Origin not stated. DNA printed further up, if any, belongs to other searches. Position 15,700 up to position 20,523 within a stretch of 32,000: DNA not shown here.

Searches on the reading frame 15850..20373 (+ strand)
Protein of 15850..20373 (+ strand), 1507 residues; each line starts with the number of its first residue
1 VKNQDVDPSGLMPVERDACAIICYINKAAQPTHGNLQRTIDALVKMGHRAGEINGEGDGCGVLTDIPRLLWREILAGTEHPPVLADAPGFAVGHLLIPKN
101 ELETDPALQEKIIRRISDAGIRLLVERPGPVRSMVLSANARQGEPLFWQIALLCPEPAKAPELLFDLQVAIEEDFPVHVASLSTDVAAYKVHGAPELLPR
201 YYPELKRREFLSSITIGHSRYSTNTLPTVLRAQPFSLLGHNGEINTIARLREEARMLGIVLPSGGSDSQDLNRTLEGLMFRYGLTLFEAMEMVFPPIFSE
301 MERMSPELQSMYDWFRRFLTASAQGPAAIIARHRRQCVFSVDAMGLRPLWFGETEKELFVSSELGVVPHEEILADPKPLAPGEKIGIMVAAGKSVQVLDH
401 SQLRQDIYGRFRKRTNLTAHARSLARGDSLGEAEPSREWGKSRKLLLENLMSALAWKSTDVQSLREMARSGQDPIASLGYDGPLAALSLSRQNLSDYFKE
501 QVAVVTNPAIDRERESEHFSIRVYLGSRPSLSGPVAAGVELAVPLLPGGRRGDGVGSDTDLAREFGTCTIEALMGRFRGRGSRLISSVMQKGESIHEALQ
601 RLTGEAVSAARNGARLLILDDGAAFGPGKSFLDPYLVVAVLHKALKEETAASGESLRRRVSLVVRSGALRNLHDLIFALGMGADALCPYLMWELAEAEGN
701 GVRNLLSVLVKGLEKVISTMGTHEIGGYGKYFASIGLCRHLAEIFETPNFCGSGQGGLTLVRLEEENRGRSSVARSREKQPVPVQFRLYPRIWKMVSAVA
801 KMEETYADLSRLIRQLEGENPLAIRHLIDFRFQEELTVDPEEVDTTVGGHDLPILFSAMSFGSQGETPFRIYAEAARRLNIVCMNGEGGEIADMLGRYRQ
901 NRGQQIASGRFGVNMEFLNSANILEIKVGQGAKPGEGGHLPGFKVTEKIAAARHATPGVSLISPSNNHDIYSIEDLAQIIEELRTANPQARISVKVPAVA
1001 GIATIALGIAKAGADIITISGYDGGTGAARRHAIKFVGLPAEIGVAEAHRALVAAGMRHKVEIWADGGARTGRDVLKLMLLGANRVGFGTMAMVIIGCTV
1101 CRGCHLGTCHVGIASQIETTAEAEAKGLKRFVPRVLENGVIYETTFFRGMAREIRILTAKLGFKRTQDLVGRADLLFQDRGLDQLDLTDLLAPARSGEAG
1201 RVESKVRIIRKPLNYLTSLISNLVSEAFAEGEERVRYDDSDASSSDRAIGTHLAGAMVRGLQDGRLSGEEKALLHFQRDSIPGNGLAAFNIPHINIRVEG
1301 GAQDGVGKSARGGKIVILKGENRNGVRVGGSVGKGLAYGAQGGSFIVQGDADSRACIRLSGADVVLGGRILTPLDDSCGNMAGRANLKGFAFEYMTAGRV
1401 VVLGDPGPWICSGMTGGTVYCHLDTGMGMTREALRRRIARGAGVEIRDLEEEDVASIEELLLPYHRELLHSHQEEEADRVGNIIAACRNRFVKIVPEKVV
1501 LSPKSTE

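Call 11: search_protein_families(library=ncbifam, proteins=[window:15850-20373:+], max_evalue=0.1)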
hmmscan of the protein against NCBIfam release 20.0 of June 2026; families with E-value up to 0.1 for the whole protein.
window:15850-20373:+ (1507 aa): 14 families
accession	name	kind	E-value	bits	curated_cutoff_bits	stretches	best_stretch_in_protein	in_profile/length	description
NF008730.0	PRK11750.1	equivalog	4e-214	713.7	1047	1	15-1500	11-1463/1490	glutamate synthase large subunit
TIGR01134.1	purF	equivalog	4.3e-06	26.3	350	1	212-365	64-197/432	amidophosphoribosyltransferase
NF008398.0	PRK11197.1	subfamily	1.3e-05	24.1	376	1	1044-1092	282-332/381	L-lactate dehydrogenase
NF033901.1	L_lactate_LldD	exception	6.8e-05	22.1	550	1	1045-1091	283-331/377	FMN-dependent L-lactate dehydrogenase LldD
TIGR03966.1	actino_HemFlav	equivalog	0.00068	18.5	470.85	2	663-725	305-369/385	pre-mycofactocin synthase MftD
NF005869.0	PRK07807.1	equivalog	0.00093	18.3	549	1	990-1090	263-360/479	GuaB1 family IMP dehydrogenase-related protein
TIGR03122.1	one_C_dehyd_C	equivalog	0.0013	18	130.65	1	1295-1420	101-205/260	formylmethanofuran dehydrogenase subunit C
TIGR02708.1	L_lactate_ox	equivalog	0.0029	16.6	645.5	0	653-725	277-350/367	L-lactate oxidase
NF052358.1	GMPRedGuaB1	equivalog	0.0031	16.7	675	1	990-1089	263-359/479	GMP reductase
NF042910.1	FMH_DH_FwdC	exception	0.0031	16.6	340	1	1295-1404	102-209/271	tungsten-dependent formylmethanofuran dehydrogenase subunit FwdC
TIGR02151.1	IPP_isom_2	equivalog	0.0043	16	281.3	1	1038-1090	237-289/338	type 2 isopentenyl-diphosphate Delta-isomerase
TIGR01303.1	IMP_DH_rel_1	equivalog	0.013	14.5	562.75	1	992-1089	263-357/475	GuaB1 family IMP dehydrogenase-related protein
NF005574.0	PRK07259.1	equivalog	0.085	11.7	269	0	977-1094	149-271/304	dihydroorotate dehydrogenase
TIGR01536.1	asn_synth_AEB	equivalog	0.094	11.7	267.1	0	328-367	127-167/517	asparagine synthase (glutamine-hydrolyzing)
